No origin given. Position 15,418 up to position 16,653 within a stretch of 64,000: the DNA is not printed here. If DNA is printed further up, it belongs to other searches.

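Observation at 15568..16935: Orphan xoxG/xoxJ-like pair (cytochrome c + MoxJ-like periplasmic protein) between tRNA-Gly and the pqq operon, with no quinoprotein dehydrogenase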

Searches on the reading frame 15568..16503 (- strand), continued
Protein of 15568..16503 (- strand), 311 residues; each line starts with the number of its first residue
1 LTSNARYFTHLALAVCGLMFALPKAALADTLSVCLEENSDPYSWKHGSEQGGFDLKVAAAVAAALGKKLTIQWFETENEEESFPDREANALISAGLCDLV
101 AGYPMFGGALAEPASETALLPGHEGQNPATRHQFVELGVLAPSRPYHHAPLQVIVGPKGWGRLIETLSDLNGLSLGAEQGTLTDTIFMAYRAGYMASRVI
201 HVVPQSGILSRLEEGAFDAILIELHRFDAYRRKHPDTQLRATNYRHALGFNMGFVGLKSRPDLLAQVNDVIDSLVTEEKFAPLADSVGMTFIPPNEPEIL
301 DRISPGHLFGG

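Call 56: find_encoding_contigs(protein=P0217, flank=10000, max_places=3)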
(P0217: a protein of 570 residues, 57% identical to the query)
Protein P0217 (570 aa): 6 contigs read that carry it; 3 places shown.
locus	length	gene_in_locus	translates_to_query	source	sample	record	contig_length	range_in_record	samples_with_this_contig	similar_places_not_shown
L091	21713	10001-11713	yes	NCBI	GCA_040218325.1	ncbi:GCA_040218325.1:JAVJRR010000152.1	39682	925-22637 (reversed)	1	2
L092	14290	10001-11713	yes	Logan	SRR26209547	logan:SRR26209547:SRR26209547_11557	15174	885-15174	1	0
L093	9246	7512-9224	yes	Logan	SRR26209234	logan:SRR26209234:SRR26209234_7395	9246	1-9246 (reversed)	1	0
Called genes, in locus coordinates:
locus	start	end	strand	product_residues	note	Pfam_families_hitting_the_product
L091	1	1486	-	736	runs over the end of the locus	PF13506:Glyco_transf_21 (weak), PF13632:Glyco_trans_2_3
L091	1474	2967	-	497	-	PF04349:MdoG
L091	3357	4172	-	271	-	PF13622:4HBT_3, PF20789:4HBT_3C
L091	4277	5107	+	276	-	PF13714:PEP_mutase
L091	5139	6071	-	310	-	-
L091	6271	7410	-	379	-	PF04055:Radical_SAM, PF13186:SPASM (weak)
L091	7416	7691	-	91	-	PF05402:PqqD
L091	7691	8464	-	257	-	PF03070:TENA_THI-4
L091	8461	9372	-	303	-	PF00753:Lactamase_B (weak), PF12706:Lactamase_B_2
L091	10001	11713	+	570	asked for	PF01011:PQQ, PF13360:PQQ_2, PF13570:Beta-prop_ACSF4 (faint), PF13360:PQQ_2, PF01011:PQQ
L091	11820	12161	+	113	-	PF13442:Cytochrome_CBB3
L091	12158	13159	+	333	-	-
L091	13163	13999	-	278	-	PF01061:ABC2_membrane, PF12679:ABC2_membrane_2, PF12698:ABC2_membrane_3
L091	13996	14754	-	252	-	PF00005:ABC_tran, PF13304:AAA_21 (faint)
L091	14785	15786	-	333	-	-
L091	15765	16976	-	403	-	PF13458:Peripla_BP_6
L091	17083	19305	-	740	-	PF20256:MoCoBD_2, PF02738:MoCoBD_1, PF20256:MoCoBD_2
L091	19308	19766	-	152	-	PF00111:Fer2, PF01799:Fer2_2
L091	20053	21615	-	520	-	PF00144:Beta-lactamase, PF11954:DUF3471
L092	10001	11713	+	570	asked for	PF01011:PQQ, PF13360:PQQ_2, PF13570:Beta-prop_ACSF4 (faint), PF13360:PQQ_2, PF01011:PQQ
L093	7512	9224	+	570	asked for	PF01011:PQQ, PF13360:PQQ_2, PF13570:Beta-prop_ACSF4 (faint), PF13360:PQQ_2, PF01011:PQQ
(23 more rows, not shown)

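Call 57: find_encoding_contigs(protein=P0244, flank=10000, max_places=4)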
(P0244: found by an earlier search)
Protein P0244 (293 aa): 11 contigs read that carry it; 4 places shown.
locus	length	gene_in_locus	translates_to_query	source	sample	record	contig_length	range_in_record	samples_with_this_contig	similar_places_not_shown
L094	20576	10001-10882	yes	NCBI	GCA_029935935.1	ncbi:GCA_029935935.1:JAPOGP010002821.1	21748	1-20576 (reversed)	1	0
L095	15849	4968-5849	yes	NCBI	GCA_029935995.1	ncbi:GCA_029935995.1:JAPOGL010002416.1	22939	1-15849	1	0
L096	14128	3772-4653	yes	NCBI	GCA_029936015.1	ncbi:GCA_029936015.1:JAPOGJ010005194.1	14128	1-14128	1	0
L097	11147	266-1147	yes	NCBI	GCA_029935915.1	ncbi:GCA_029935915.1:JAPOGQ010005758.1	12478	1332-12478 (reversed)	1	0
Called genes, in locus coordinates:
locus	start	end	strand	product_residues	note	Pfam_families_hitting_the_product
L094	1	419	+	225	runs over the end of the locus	PF00903:Glyoxalase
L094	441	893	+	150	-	PF02675:AdoMet_dc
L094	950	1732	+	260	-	PF17284:Spermine_synt_N, PF01564:Spermine_synth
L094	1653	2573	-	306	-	PF08241:Methyltransf_11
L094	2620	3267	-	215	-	PF08241:Methyltransf_11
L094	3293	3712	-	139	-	PF10604:Polyketide_cyc2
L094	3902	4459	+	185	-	PF02627:CMD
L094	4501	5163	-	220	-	PF04752:ChaC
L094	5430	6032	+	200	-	PF00440:TetR_N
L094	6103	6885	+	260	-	PF00561:Abhydrolase_1, PF12697:Abhydrolase_6, PF12146:Hydrolase_4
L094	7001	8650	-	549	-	PF00118:Cpn60_TCP1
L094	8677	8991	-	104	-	PF00166:Cpn10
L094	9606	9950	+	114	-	PF13442:Cytochrome_CBB3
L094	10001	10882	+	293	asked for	-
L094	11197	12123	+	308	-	PF12706:Lactamase_B_2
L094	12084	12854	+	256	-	PF03070:TENA_THI-4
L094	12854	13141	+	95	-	PF05402:PqqD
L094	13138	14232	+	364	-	PF04055:Radical_SAM, PF13353:Fer4_12 (faint), PF13186:SPASM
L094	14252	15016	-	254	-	PF00005:ABC_tran, PF13304:AAA_21 (faint)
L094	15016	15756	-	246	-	PF00528:BPD_transp_1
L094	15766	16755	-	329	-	PF09084:NMT1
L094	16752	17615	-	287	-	PF01842:ACT (weak), PF00551:Formyl_trans_N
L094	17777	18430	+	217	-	-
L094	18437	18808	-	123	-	-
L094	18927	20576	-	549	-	?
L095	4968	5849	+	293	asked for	-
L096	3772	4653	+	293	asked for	-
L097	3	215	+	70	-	?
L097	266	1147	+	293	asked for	-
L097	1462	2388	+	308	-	PF12706:Lactamase_B_2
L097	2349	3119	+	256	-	PF03070:TENA_THI-4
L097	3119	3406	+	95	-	PF05402:PqqD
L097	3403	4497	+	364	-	PF04055:Radical_SAM, PF13353:Fer4_12 (faint), PF13186:SPASM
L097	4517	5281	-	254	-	PF00005:ABC_tran, PF13304:AAA_21 (faint)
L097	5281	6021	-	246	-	PF00528:BPD_transp_1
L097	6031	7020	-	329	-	PF09084:NMT1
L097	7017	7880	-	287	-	PF01842:ACT (weak), PF00551:Formyl_trans_N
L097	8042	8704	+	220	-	PF20408:Abhydrolase_11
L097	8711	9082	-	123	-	-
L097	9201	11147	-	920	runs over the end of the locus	PF13307:Helicase_C_2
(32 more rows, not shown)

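Call 58: list_cluster_members(proteins=[P0122, P0123, P0124, P0125, P0126, P0128, P0134, P0136, P0138, P0166])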
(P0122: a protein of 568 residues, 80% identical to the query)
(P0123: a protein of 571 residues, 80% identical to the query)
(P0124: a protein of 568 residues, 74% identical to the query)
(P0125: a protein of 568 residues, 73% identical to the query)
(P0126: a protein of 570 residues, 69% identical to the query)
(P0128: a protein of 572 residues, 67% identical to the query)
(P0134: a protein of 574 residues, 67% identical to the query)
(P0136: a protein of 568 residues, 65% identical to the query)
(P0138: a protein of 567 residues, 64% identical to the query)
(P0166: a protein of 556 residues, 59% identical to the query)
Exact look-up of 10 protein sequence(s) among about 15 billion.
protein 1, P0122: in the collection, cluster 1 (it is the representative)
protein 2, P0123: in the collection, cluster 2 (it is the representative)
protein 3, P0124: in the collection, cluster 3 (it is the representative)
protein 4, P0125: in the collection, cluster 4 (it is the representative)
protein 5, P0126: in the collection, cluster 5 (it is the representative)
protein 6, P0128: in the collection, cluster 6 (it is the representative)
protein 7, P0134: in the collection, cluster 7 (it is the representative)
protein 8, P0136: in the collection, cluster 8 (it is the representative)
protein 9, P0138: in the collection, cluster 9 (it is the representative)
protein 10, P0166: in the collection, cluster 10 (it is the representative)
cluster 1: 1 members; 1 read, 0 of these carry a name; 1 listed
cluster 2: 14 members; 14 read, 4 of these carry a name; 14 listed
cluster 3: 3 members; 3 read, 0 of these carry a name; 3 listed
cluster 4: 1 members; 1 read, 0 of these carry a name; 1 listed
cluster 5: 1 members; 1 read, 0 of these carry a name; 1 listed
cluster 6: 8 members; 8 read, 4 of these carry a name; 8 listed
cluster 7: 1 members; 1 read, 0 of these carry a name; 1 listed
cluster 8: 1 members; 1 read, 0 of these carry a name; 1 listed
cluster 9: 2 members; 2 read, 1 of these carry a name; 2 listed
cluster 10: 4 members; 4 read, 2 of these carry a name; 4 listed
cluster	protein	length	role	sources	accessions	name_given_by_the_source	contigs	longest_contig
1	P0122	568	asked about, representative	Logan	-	-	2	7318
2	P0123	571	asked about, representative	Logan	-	-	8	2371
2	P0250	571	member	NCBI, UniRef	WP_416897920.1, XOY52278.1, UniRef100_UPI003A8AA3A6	MAG: PQQ-dependent dehydrogenase, methanol/ethanol family [Minwuia sp.] | PQQ-dependent dehydrogenase, methanol/ethanol family n=1 Tax=Minwuia sp. TaxID=2493630 ...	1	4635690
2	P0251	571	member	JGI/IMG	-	alcohol dehydrogenase (cytochrome c)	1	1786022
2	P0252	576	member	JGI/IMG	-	alcohol dehydrogenase (cytochrome c)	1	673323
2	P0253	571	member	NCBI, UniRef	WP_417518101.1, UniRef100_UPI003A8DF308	PQQ-dependent dehydrogenase, methanol/ethanol family [Minwuia sp.] | PQQ-dependent dehydrogenase, methanol/ethanol family n=1 Tax=Minwuia sp. TaxID=2493630 ...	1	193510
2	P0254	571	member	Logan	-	-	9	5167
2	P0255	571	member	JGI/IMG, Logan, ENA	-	-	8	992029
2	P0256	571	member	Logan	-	-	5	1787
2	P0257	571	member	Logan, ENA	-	-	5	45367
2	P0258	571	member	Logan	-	-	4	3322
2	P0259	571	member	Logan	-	-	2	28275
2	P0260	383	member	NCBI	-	-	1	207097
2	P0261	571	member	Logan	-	-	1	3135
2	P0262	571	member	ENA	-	-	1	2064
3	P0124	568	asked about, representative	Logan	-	-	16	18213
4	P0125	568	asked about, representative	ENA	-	-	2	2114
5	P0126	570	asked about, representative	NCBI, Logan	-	-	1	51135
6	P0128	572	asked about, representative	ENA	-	-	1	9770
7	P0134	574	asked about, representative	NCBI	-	-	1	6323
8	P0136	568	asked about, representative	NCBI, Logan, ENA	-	-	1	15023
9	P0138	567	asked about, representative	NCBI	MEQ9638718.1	MAG: PQQ-dependent dehydrogenase, methanol/ethanol family [Alphaproteobacteria bacterium]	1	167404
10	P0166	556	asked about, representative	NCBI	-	-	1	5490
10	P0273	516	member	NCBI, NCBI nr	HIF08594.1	MAG TPA: PQQ-dependent dehydrogenase, methanol/ethanol family, partial [Sneathiellales ... | PQQ-dependent dehydrogenase, methanol/ethanol family [Sneathiellales bacterium]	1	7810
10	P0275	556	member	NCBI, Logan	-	-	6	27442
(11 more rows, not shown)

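Call 59: find_encoding_contigs(protein=P0275, flank=10000, max_places=4)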
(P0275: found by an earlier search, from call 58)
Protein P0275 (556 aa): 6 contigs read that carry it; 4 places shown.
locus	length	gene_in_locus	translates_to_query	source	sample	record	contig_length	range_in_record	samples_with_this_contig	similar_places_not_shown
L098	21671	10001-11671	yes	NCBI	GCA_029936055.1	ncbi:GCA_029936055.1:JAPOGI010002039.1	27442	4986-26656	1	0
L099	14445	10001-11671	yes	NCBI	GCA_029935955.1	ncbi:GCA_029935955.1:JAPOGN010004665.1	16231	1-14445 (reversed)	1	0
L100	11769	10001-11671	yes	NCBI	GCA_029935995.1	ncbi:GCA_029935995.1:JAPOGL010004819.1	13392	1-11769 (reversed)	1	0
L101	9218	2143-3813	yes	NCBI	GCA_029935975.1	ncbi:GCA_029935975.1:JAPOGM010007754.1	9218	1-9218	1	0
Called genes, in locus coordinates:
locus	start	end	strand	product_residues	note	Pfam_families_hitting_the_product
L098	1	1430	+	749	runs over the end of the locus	PF13385:Laminin_G_3, PF20254:DMFA2_C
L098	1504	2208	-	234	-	-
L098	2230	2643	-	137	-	-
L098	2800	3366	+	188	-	PF02441:Flavoprotein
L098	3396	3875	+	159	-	PF01243:PNPOx_N, PF12900:Pyridox_ox_2 (weak)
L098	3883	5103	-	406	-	PF02771:Acyl-CoA_dh_N, PF02770:Acyl-CoA_dh_M, PF00441:Acyl-CoA_dh_1, PF08028:Acyl-CoA_dh_2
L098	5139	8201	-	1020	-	PF00873:ACR_tran, PF03176:MMPL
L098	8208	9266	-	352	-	PF25919:BSH_CusB (faint), PF25917:BSH_RND, PF25973:BSH_CzcB, PF25944:Beta-barrel_RND, PF25954:Beta-barrel_RND_2, PF25967:RND-MFP_C (weak), PF25989:YknX_C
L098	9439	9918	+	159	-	PF07045:DUF1330 (weak)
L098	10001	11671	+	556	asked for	PF01011:PQQ, PF13360:PQQ_2, PF13570:Beta-prop_ACSF4 (weak), PF13360:PQQ_2, PF01011:PQQ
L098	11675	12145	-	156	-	PF07883:Cupin_2, PF02311:AraC_binding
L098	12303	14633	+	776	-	PF03176:MMPL, PF02460:Patched, PF12349:Sterol-sensing (weak), PF03176:MMPL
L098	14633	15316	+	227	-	PF01557:FAA_hydrolase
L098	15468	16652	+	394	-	PF00108:Thiolase_N, PF02803:Thiolase_C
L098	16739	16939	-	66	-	-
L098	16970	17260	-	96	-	-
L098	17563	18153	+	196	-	PF04264:YceI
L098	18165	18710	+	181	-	PF01292:Ni_hydr_CYTB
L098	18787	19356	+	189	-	PF04264:YceI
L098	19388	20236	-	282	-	PF00144:Beta-lactamase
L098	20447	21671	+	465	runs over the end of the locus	PF00067:p450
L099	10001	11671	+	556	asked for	PF01011:PQQ, PF13360:PQQ_2, PF13570:Beta-prop_ACSF4 (weak), PF13360:PQQ_2, PF01011:PQQ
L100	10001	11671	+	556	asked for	PF01011:PQQ, PF13360:PQQ_2, PF13570:Beta-prop_ACSF4 (weak), PF13360:PQQ_2, PF01011:PQQ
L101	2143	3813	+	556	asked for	PF01011:PQQ, PF13360:PQQ_2, PF13570:Beta-prop_ACSF4 (weak), PF13360:PQQ_2, PF01011:PQQ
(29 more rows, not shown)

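Call 60: find_encoding_contigs(protein=P0273, flank=10000, max_places=2)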
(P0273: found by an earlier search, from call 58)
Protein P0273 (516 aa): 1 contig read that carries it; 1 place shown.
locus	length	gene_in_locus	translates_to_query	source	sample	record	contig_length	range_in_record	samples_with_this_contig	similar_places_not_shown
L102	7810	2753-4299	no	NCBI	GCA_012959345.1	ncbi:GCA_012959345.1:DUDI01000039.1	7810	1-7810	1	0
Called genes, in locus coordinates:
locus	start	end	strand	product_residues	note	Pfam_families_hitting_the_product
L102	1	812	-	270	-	PF00873:ACR_tran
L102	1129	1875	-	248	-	PF25919:BSH_CusB (faint), PF25917:BSH_RND, PF25973:BSH_CzcB, PF25954:Beta-barrel_RND_2 (weak)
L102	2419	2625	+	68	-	-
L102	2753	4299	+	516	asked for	PF01011:PQQ, PF13360:PQQ_2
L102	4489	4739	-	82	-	PF02311:AraC_binding, PF07883:Cupin_2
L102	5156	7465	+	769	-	PF03176:MMPL, PF02460:Patched, PF12349:Sterol-sensing, PF03176:MMPL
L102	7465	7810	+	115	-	PF01557:FAA_hydrolase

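Call 61: find_encoding_contigs(protein=P0242, flank=10000, max_places=2)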
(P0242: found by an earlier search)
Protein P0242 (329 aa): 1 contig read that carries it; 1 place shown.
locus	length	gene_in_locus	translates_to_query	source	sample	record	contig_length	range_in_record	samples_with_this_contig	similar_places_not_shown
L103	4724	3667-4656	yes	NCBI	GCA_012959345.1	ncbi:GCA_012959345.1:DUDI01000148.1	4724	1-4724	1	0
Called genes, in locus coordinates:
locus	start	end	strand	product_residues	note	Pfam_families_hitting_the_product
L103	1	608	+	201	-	PF12697:Abhydrolase_6, PF00561:Abhydrolase_1, PF12146:Hydrolase_4, PF00561:Abhydrolase_1 (weak)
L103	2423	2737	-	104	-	PF00166:Cpn10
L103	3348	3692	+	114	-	PF13442:Cytochrome_CBB3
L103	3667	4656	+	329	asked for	-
